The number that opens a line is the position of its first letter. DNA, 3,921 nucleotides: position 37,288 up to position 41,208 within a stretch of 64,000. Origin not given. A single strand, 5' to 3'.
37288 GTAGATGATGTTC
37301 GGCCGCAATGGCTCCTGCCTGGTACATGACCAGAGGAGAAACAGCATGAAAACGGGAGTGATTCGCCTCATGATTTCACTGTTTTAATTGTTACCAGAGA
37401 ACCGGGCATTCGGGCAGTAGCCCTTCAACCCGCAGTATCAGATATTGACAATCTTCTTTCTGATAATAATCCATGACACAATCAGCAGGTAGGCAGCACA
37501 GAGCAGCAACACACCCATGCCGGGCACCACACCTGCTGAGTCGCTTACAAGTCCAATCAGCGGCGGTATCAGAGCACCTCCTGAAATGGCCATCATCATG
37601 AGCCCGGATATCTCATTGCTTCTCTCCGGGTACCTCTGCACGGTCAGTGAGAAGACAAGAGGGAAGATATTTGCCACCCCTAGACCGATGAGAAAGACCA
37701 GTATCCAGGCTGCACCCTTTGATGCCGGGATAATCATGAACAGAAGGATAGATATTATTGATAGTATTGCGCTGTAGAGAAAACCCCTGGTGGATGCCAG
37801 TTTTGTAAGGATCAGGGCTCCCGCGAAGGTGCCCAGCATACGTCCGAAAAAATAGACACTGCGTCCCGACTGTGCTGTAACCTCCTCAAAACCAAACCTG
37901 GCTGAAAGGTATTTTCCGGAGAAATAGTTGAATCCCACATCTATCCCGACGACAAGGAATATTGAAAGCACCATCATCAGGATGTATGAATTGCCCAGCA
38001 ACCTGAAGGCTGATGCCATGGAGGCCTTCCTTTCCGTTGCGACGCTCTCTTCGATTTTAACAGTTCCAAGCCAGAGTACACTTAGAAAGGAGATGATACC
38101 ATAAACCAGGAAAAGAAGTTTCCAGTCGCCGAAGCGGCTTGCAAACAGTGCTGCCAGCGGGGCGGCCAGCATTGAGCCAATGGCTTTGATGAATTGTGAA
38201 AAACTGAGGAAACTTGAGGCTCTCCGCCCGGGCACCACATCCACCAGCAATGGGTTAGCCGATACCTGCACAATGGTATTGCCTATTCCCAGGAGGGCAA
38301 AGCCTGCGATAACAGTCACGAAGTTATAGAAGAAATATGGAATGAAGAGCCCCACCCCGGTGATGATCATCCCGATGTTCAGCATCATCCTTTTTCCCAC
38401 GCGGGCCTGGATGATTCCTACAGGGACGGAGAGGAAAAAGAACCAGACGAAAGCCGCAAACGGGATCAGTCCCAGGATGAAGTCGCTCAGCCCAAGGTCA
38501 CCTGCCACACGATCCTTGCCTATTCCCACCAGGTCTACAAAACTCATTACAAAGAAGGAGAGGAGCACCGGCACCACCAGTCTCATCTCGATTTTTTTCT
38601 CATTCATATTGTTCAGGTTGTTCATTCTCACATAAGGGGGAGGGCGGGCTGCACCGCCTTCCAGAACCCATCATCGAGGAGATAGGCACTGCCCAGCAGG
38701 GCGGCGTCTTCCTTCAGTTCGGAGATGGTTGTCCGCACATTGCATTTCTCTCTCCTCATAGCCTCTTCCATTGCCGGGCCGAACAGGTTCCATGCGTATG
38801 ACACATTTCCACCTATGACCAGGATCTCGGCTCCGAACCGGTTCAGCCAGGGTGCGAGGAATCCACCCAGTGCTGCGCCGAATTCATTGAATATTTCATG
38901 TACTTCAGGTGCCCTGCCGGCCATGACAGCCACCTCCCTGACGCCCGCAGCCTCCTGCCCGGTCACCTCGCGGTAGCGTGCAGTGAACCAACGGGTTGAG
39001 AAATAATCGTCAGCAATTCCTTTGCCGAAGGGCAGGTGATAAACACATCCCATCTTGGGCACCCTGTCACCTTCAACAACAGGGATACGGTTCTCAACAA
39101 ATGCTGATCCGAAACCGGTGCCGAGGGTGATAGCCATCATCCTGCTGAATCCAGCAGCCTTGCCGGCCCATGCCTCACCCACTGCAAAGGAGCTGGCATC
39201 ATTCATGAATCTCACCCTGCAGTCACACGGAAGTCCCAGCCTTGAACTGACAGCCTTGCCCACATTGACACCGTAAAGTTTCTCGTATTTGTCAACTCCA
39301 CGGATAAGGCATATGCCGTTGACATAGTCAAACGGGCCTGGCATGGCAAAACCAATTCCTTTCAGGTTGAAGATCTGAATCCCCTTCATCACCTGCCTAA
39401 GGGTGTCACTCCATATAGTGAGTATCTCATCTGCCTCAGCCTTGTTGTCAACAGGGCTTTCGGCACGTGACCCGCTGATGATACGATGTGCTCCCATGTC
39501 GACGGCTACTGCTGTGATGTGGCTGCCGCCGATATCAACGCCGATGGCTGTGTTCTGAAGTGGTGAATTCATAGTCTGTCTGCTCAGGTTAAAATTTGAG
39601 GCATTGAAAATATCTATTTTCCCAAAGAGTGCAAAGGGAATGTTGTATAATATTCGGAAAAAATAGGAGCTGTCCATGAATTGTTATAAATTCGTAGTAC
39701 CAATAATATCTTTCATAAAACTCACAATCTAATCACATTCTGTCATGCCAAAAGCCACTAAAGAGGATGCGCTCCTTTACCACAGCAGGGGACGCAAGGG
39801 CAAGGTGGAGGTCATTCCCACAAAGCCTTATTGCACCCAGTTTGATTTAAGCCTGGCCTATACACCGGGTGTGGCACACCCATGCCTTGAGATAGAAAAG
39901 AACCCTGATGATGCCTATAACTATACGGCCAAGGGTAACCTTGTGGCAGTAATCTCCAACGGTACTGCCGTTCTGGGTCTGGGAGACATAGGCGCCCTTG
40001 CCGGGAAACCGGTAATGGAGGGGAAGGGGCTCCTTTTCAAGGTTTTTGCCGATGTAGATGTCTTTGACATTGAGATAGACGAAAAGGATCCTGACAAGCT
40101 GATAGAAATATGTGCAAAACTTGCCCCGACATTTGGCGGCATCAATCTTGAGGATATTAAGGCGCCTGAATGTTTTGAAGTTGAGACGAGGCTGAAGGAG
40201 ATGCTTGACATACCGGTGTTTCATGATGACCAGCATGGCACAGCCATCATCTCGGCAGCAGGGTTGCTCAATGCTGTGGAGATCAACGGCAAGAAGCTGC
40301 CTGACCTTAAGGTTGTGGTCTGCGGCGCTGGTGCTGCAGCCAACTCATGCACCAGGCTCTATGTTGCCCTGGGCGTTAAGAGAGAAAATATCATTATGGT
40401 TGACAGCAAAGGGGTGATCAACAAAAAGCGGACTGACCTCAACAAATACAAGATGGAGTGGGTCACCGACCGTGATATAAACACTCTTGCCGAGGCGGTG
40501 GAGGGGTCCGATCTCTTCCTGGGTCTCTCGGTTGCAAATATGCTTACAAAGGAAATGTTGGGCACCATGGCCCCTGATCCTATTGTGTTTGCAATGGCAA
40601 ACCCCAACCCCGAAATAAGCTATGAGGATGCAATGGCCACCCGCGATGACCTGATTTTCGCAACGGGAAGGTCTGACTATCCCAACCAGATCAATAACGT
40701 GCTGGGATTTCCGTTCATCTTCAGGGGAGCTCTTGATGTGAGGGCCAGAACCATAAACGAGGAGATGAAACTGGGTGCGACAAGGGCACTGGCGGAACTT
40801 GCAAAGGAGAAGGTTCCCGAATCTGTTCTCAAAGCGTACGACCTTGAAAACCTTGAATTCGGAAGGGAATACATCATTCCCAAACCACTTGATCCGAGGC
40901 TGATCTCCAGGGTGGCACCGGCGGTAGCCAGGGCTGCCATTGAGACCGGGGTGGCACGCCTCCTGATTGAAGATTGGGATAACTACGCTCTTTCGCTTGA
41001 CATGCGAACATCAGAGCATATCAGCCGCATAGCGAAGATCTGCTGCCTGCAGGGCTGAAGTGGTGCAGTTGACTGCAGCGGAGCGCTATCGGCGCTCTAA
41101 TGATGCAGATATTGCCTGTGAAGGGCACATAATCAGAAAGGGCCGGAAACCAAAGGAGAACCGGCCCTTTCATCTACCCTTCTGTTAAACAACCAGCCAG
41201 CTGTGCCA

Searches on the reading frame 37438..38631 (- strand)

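Call 52: search_protein_families(library=pfam, proteins=[window:37438-38631:-], max_evalue=0.00001)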
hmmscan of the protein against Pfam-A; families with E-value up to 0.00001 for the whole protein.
window:37438-38631:- (397 aa): 1 family
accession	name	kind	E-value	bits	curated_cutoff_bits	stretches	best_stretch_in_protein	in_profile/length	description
PF07690.21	MFS_1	-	1.3e-30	107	33.4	1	24-355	4-345/347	Major Facilitator Superfamily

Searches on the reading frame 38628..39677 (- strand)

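Call 52: search_protein_families(library=pfam, proteins=[window:38628-39677:-], max_evalue=0.00001)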
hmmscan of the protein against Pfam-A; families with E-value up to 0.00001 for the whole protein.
window:38628-39677:- (349 aa): 1 family
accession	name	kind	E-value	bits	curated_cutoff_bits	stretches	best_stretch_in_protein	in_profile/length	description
PF00480.26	ROK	-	2e-18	67.4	22.9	1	45-334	2-291/294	ROK family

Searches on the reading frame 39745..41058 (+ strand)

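Call 52: search_protein_families(library=pfam, proteins=[window:39745-41058:+], max_evalue=0.00001)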
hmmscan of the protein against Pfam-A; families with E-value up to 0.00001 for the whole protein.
window:39745-41058:+ (437 aa): 2 families
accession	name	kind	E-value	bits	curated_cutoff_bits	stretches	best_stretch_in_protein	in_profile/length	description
PF00390.24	malic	-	2.4e-31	109.4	23.1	1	19-151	2-182/182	Malic enzyme, N-terminal domain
PF03949.21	Malic_M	-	1.7e-24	87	23.5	1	165-359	3-231/258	Malic enzyme, NAD binding domain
